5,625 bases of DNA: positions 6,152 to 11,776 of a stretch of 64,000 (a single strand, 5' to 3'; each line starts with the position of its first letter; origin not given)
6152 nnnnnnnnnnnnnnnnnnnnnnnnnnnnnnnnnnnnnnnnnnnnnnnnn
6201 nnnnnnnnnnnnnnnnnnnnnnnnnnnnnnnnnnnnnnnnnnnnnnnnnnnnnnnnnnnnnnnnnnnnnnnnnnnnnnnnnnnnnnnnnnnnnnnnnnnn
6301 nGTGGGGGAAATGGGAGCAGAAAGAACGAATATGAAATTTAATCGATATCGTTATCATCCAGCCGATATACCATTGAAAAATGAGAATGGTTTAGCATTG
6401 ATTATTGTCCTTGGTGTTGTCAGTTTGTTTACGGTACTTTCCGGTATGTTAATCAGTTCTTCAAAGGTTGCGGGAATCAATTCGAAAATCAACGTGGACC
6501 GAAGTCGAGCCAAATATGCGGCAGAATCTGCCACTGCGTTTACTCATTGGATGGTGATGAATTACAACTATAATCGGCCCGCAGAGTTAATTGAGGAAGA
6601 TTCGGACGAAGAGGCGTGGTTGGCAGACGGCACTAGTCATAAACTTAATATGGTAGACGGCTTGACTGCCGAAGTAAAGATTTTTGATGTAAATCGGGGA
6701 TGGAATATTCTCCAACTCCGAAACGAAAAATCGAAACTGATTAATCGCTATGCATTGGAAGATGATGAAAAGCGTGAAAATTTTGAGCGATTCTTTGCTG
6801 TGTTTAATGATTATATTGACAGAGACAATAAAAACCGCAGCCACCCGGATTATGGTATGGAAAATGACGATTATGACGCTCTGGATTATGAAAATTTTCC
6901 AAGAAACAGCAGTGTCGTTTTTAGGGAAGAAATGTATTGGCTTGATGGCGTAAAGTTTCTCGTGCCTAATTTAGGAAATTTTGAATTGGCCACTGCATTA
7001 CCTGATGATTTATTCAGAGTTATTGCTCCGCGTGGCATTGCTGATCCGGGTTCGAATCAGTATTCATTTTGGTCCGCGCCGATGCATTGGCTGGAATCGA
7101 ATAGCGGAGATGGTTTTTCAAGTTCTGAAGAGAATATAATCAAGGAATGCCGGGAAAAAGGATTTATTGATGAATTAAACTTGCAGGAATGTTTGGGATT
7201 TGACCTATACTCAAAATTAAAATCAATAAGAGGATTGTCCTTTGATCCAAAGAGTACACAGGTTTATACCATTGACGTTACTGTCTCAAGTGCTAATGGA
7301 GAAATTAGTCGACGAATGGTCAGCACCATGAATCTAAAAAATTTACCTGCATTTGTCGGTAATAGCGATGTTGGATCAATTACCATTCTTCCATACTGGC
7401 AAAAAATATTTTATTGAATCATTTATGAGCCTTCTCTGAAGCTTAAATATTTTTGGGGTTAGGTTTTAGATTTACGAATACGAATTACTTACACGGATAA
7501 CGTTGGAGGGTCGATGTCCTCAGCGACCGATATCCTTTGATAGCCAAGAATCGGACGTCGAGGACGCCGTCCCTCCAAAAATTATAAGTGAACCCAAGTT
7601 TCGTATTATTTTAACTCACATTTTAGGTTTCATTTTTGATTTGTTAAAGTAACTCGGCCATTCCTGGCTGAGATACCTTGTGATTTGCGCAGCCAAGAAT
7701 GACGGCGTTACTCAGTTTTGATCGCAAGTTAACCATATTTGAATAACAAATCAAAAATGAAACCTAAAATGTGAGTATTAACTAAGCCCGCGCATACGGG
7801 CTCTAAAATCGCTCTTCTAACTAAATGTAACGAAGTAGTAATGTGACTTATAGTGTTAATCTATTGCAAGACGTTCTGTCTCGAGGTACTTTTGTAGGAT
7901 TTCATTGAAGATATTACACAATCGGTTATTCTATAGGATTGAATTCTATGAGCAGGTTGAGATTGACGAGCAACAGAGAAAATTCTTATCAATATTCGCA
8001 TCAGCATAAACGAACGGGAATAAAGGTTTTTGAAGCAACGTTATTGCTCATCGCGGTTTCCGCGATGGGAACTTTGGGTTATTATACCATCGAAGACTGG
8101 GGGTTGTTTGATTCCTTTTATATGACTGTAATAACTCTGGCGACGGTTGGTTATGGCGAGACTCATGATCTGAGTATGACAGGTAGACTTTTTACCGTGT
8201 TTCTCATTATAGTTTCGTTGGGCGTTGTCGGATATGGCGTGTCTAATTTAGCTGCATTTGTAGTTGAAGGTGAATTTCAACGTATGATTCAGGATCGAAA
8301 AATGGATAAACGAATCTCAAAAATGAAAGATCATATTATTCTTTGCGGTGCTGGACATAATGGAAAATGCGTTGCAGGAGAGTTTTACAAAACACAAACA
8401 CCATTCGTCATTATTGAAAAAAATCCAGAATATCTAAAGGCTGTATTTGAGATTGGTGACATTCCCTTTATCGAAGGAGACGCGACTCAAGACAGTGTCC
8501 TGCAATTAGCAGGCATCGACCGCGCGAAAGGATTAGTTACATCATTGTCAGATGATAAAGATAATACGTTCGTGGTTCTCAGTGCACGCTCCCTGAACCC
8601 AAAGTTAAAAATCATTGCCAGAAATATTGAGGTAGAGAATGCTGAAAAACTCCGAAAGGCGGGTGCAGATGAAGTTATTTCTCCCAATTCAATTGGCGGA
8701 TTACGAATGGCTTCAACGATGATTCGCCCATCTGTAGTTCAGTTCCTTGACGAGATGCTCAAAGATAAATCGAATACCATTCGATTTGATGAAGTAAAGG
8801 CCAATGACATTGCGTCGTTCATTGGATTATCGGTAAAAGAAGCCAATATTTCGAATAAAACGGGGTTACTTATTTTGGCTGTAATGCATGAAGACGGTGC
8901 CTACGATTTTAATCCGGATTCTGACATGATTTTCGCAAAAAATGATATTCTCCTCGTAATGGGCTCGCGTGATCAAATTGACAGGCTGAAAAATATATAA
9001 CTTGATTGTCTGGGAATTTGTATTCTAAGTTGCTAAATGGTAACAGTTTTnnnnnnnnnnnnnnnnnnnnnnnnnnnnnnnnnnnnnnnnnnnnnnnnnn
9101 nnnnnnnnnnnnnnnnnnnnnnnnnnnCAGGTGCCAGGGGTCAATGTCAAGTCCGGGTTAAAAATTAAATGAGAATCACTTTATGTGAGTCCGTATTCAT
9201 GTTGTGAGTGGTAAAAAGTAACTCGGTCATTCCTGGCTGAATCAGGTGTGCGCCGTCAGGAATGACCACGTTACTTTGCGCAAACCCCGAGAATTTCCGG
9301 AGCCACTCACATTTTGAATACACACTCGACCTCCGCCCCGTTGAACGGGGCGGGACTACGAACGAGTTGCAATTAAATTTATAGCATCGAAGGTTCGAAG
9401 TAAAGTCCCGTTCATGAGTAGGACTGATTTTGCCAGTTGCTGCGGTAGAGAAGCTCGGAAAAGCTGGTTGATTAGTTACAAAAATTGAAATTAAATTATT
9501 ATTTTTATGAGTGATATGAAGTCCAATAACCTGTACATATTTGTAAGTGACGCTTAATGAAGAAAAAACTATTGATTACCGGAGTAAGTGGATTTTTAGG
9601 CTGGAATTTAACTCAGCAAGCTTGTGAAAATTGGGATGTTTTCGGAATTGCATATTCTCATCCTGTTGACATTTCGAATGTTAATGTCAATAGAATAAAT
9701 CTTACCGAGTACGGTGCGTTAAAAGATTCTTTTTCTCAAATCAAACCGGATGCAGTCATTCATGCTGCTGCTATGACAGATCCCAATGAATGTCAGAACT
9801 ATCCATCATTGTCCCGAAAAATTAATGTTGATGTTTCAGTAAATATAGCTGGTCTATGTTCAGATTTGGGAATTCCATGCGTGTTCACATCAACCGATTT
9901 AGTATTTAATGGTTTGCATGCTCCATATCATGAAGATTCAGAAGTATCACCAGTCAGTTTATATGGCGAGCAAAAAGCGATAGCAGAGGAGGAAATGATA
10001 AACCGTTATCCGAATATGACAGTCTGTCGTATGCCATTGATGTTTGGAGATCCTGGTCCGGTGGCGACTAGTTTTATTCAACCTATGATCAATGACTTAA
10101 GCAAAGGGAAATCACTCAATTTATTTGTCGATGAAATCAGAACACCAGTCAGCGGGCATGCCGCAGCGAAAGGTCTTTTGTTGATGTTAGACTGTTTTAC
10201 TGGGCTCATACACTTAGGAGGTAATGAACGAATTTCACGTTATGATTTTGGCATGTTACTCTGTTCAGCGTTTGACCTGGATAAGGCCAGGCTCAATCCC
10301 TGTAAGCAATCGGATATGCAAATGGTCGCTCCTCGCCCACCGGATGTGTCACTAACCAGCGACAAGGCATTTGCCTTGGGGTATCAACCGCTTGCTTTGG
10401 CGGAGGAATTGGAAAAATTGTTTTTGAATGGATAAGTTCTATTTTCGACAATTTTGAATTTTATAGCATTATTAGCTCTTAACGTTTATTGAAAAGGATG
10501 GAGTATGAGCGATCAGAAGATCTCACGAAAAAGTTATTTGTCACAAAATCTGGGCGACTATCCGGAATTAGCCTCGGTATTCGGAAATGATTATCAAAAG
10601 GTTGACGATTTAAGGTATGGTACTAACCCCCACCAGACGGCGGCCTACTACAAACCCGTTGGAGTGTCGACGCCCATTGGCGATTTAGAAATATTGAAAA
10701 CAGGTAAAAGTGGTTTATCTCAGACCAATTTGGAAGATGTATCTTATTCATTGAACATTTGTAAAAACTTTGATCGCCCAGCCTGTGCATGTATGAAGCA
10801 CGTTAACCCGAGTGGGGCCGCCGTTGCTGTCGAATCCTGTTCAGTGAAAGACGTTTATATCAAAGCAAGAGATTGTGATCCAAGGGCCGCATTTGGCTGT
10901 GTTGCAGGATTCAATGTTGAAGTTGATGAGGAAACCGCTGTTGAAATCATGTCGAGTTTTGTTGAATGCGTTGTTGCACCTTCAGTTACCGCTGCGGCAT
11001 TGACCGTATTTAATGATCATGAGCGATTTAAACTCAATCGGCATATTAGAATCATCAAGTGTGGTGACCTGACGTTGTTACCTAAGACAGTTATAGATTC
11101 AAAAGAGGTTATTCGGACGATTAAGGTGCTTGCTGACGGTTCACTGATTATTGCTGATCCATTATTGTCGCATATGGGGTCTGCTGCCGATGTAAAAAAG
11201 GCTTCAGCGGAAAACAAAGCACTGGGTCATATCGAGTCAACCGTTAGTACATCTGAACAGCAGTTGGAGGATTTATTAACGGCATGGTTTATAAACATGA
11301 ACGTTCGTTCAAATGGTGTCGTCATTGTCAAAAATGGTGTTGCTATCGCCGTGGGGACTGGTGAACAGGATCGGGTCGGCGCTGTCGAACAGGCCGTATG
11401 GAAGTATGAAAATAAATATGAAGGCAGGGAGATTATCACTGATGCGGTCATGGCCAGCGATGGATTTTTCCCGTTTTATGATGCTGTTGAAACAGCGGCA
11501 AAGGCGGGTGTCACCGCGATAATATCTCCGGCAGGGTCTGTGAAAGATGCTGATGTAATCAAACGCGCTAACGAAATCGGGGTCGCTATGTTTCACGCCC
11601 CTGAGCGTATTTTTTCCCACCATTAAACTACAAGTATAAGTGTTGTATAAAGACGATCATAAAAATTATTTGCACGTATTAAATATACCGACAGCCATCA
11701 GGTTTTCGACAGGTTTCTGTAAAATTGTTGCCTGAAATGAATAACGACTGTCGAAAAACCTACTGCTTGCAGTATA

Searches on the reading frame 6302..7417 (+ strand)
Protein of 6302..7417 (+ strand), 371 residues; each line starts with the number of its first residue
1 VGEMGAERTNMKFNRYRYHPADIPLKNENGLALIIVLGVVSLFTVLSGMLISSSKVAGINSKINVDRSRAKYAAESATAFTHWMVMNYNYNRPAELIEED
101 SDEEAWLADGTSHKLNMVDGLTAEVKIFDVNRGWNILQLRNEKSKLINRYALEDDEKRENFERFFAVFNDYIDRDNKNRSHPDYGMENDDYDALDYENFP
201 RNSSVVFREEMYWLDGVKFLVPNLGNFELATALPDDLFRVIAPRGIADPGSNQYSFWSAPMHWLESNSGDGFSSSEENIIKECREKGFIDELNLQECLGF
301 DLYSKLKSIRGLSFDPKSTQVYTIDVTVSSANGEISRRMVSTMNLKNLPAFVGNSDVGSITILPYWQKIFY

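Call 22: search_protein_families(library=ncbifam, proteins=[window:6302-7417:+], max_evalue=0.00001)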
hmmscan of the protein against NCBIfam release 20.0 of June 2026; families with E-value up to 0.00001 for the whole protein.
window:6302-7417:+ (371 aa): 1 family
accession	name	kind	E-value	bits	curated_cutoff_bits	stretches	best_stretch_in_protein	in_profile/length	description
NF037980.1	T2SS_GspK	equivalog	5.4e-08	32.7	130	1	29-217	2-192/307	type II secretion system minor pseudopilin GspK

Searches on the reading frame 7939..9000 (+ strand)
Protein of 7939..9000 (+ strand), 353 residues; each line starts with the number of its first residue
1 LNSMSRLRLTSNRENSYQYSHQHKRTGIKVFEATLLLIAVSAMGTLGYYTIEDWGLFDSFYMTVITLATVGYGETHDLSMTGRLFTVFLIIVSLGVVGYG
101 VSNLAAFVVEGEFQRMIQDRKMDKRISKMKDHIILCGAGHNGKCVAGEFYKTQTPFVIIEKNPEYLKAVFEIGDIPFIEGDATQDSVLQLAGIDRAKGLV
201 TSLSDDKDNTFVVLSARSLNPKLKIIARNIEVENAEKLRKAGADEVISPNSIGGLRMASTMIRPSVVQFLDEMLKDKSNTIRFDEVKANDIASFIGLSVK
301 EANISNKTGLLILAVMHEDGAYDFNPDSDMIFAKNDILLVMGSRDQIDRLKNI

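Call 11: search_protein_families(library=pfam, proteins=[window:7939-9000:+], max_evalue=0.001)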
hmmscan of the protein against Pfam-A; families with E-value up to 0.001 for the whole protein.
window:7939-9000:+ (353 aa): 3 families
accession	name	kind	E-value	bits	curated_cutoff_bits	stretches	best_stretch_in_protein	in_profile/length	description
PF02254.24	TrkA_N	-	2.6e-30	105.6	23.8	1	133-249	1-116/116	TrkA-N domain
PF07885.22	Ion_trans_2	-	2.5e-14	53.3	22.5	1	36-109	2-78/79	Ion channel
PF02080.26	TrkA_C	-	1.1e-10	41.7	27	1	293-352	11-68/71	TrkA-C domain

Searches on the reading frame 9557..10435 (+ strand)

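Call 11: search_protein_families(library=pfam, proteins=[window:9557-10435:+], max_evalue=0.001)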
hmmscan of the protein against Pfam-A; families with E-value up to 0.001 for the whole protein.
window:9557-10435:+ (292 aa): 5 families
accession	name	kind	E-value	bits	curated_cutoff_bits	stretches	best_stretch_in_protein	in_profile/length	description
PF04321.23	RmlD_sub_bind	-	2.4e-46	158.6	27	1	4-278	2-271/287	RmlD substrate binding domain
PF01370.27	Epimerase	-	4.2e-22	79.2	20.9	1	6-190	2-202/240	NAD dependent epimerase/dehydratase family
PF16363.11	GDP_Man_Dehyd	-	3.7e-11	43.5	27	1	6-151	1-168/332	GDP-mannose 4,6 dehydratase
PF02719.21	Polysacc_synt_2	-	1.2e-05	25.1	20.2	1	49-148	63-150/293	Polysaccharide biosynthesis protein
PF01073.25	3Beta_HSD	-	0.0001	21.9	22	1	6-147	1-157/280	3-beta hydroxysteroid dehydrogenase/isomerase family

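Call 22: search_protein_families(library=ncbifam, proteins=[window:9557-10435:+], max_evalue=0.00001)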
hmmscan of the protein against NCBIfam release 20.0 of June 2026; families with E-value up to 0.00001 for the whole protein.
window:9557-10435:+ (292 aa): 6 families
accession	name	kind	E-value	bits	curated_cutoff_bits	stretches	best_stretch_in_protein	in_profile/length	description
TIGR01214.1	rmlD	equivalog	3.4e-42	144.5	224.05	1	4-275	1-267/285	dTDP-4-dehydrorhamnose reductase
NF007440.0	PRK09987.1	equivalog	8.7e-12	44.9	308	1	5-197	3-186/299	dTDP-4-dehydrorhamnose reductase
TIGR01179.1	galE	equivalog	1.6e-11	43.6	262.3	1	5-150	2-158/332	UDP-glucose 4-epimerase GalE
NF043036.1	ErythonDh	equivalog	2.2e-09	37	325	1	4-185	2-205/321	D-erythronate dehydrogenase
TIGR02197.1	heptose_epim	equivalog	2.8e-07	30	274.6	1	5-148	1-150/316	ADP-glyceromanno-heptose 6-epimerase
NF042423.1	oxyalk_red_Shew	equivalog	9.7e-07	28.2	580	1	3-150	9-159/331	2-alkyl-3-oxoalkanoate reductase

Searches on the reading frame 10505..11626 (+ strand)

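Call 11: search_protein_families(library=pfam, proteins=[window:10505-11626:+], max_evalue=0.001)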
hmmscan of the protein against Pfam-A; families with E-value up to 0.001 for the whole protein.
window:10505-11626:+ (373 aa): 1 family
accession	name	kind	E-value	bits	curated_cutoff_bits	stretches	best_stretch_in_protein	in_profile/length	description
PF01808.24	AICARFT_IMPCHas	-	5.1e-52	177.7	25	1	10-300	55-311/311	AICARFT/IMPCHase bienzyme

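Call 22: search_protein_families(library=ncbifam, proteins=[window:10505-11626:+], max_evalue=0.00001)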
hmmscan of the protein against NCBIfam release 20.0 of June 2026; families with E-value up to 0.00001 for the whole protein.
window:10505-11626:+ (373 aa): 3 families
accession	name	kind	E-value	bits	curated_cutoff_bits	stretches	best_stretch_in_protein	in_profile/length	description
NF002049.0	PRK00881.1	equivalog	1.5e-76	258.3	402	1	10-372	191-510/510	bifunctional phosphoribosylaminoimidazolecarboxamide formyltransferase/IMP cyclohydrolase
TIGR00355.1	purH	equivalog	7.4e-64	216.4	528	1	11-372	186-511/511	bifunctional phosphoribosylaminoimidazolecarboxamide formyltransferase/IMP cyclohydrolase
NF005492.0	PRK07106.1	equivalog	3e-32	112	415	2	35-303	5-262/390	phosphoribosylaminoimidazolecarboxamide formyltransferase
